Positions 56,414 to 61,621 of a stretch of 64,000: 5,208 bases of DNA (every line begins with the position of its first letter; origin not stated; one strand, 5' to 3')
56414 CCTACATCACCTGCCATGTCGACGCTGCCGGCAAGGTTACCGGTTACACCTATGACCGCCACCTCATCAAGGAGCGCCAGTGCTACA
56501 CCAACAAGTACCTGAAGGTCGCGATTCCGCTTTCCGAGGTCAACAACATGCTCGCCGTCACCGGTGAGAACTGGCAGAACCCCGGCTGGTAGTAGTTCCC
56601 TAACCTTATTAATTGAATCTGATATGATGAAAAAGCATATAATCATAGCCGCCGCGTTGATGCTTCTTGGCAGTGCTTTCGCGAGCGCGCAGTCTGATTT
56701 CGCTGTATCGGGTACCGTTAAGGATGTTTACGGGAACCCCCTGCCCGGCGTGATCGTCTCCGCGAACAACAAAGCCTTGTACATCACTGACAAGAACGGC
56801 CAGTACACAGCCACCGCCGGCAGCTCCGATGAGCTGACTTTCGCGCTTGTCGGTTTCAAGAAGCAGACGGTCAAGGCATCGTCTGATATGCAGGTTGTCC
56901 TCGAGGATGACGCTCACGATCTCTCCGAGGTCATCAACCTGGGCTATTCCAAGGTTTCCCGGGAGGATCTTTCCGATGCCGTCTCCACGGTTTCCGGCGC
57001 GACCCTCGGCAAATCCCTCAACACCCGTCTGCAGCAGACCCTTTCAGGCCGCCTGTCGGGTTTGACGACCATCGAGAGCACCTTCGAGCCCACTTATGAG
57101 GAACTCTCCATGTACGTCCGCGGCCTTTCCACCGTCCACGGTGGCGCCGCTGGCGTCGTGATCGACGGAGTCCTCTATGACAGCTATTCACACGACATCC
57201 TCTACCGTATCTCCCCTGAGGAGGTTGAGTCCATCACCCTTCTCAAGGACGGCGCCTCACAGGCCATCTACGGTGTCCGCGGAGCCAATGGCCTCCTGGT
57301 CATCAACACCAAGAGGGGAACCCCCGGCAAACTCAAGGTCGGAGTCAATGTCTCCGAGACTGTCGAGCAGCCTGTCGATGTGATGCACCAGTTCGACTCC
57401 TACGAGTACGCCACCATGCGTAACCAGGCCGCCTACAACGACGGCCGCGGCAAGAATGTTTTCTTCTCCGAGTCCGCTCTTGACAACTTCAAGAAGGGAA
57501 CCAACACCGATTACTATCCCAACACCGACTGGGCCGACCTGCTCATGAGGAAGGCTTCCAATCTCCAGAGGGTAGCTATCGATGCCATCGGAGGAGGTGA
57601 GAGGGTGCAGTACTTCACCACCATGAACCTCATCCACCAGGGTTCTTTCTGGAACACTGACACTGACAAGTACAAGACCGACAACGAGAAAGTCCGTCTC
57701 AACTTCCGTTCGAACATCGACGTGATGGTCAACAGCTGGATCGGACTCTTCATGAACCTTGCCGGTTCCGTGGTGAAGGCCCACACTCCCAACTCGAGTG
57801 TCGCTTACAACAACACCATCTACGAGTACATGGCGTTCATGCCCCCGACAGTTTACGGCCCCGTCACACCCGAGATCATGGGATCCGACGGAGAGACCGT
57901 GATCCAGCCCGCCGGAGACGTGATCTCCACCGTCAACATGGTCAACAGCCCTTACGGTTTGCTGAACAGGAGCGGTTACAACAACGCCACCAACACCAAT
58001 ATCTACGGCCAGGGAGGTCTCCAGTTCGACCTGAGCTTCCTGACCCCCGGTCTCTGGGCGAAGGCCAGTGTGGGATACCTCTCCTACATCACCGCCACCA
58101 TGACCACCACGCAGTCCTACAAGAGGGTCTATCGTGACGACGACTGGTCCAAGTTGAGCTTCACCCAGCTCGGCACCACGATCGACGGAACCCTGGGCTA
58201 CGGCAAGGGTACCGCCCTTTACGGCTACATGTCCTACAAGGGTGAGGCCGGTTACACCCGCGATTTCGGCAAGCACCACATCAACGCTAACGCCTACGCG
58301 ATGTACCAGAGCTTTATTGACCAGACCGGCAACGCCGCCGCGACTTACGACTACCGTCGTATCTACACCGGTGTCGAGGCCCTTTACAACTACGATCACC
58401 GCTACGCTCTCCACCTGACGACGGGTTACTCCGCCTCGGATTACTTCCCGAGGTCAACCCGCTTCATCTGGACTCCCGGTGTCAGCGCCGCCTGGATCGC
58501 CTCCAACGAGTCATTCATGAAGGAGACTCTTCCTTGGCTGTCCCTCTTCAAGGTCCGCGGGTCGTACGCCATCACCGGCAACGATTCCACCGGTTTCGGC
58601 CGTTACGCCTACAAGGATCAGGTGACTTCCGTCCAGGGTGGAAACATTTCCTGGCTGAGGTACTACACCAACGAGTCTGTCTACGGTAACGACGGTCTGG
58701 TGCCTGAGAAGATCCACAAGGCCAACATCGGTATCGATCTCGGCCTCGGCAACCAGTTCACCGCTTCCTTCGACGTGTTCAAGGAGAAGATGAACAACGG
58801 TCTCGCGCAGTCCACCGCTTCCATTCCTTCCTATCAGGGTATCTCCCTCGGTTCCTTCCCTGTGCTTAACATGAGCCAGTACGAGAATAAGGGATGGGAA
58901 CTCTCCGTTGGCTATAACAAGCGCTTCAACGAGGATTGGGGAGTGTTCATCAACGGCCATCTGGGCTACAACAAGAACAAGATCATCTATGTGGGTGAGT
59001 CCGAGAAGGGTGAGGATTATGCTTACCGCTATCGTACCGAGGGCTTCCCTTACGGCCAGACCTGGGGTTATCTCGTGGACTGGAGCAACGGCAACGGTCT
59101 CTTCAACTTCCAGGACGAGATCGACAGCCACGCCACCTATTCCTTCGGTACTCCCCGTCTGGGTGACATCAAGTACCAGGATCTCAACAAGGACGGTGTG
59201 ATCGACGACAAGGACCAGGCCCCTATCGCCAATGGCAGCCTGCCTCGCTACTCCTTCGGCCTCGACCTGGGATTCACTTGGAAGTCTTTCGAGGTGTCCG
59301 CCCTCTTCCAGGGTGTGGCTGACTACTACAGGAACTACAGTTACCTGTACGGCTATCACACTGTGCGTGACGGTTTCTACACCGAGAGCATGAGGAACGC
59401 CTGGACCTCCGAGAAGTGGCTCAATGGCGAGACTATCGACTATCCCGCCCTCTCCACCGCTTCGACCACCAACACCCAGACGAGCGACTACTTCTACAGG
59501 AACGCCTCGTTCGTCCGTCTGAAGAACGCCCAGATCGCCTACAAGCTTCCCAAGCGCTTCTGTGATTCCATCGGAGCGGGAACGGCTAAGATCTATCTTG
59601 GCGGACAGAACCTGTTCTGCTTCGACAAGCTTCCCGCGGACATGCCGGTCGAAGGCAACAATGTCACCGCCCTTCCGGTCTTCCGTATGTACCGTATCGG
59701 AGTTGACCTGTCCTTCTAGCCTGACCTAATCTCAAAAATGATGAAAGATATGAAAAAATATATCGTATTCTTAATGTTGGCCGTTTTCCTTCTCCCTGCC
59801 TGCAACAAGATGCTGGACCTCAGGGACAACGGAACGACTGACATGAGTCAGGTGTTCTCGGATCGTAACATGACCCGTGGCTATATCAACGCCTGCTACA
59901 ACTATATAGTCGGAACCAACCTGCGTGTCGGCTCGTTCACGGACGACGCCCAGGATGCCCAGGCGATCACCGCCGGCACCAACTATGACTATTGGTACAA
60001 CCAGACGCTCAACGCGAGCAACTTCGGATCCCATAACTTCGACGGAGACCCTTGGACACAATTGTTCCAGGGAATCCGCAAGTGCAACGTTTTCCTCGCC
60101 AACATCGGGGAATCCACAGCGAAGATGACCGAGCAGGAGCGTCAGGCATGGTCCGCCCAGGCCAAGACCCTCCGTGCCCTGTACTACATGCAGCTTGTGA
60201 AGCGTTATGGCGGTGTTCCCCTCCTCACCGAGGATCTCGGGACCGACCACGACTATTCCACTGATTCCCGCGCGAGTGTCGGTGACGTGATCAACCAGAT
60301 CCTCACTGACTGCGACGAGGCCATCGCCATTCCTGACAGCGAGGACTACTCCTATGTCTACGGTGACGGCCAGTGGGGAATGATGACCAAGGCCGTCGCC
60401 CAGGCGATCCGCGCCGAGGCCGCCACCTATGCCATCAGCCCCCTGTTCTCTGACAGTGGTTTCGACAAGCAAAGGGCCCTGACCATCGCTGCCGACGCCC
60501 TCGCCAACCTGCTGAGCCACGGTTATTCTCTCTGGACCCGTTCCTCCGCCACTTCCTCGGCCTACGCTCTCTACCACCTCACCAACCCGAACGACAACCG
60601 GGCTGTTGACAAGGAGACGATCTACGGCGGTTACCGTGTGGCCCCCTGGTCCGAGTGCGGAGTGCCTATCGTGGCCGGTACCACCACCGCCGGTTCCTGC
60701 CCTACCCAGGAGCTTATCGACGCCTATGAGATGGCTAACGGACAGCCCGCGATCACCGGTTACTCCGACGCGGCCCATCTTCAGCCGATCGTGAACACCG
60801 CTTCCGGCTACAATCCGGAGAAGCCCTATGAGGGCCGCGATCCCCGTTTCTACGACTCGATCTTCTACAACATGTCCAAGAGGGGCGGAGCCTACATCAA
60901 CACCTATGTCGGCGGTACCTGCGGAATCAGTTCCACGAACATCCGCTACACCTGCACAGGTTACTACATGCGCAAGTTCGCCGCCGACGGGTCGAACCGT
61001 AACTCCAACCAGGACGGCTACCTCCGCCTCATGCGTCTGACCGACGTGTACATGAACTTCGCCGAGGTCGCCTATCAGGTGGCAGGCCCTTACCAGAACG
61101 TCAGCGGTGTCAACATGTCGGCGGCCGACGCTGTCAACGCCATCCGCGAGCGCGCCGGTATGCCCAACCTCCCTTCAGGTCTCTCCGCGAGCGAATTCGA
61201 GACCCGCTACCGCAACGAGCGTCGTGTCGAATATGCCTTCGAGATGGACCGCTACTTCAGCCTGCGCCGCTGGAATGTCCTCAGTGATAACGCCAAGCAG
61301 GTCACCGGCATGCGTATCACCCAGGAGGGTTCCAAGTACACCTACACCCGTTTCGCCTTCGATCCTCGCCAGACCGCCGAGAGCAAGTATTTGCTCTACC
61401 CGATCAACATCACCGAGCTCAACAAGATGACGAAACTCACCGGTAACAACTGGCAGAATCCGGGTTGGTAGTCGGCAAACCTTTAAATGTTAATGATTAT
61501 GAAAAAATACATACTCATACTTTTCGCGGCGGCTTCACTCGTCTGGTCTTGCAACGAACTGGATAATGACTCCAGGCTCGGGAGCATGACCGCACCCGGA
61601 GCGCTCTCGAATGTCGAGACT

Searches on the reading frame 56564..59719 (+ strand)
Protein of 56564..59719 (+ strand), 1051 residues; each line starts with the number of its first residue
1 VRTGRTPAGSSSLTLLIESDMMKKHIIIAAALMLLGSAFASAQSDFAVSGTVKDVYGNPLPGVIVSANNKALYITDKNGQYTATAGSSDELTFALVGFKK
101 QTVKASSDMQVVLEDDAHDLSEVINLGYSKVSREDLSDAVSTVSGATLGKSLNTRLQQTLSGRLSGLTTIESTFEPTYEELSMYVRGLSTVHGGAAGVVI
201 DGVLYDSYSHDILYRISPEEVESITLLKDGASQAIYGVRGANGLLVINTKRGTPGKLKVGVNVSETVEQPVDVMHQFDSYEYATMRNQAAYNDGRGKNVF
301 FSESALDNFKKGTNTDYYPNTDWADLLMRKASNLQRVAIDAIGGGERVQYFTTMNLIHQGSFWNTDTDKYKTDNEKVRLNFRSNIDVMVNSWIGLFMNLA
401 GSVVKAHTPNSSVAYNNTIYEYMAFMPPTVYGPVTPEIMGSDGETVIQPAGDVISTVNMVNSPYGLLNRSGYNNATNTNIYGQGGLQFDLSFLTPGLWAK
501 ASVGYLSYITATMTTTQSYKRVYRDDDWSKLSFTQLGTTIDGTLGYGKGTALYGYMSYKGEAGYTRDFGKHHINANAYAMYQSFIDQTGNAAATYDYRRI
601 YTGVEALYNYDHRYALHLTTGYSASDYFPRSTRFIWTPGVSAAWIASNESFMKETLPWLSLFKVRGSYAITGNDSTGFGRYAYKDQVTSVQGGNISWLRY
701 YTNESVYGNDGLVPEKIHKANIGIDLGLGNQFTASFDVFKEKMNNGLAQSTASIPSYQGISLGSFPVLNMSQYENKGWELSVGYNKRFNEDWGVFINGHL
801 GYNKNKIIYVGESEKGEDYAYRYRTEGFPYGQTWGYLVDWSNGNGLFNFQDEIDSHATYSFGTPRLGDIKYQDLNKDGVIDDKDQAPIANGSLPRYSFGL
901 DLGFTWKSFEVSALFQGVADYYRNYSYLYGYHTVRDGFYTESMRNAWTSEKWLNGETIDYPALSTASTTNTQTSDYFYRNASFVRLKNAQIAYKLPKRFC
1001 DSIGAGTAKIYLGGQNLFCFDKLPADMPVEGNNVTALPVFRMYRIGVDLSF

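Call 76: search_protein_families(library=pfam, proteins=[window:56564-59719:+], max_evalue=0.00001)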
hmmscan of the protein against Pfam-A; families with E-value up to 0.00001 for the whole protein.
window:56564-59719:+ (1051 aa): 2 families
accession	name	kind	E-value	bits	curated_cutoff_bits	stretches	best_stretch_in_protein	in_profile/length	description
PF07715.20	Plug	-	3.9e-12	47.1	23.9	1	134-243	3-106/107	TonB-dependent Receptor Plug Domain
PF13620.12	CarboxypepD_reg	-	4.5e-06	27.4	32.3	0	48-104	2-65/82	Carboxypeptidase regulatory-like domain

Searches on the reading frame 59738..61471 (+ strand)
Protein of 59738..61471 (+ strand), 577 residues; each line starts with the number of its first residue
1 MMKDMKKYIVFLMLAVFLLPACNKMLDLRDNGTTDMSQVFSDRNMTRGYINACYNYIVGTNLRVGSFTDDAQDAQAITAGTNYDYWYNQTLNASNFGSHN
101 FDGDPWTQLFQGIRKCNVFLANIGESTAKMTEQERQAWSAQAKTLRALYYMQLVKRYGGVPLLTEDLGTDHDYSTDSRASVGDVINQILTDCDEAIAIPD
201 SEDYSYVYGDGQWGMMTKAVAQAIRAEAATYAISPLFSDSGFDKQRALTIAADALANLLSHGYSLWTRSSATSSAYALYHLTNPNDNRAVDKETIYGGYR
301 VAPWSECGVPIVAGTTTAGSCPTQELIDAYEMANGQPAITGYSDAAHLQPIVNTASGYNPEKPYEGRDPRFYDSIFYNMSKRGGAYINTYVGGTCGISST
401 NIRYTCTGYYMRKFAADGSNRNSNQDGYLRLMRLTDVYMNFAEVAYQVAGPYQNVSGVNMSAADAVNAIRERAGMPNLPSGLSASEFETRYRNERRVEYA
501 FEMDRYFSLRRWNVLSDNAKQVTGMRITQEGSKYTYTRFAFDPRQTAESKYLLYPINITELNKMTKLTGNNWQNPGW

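Call 76: search_protein_families(library=pfam, proteins=[window:59738-61471:+], max_evalue=0.00001)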
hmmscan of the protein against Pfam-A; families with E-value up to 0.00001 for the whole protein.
window:59738-61471:+ (577 aa): 2 families
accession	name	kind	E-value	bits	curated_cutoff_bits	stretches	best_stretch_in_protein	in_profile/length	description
PF07980.17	SusD_RagB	-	3e-42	145.7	23.1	1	286-577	10-297/297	SusD family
PF14322.12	SusD-like_3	-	7.1e-18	66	27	1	26-200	3-167/191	Starch-binding associating with outer membrane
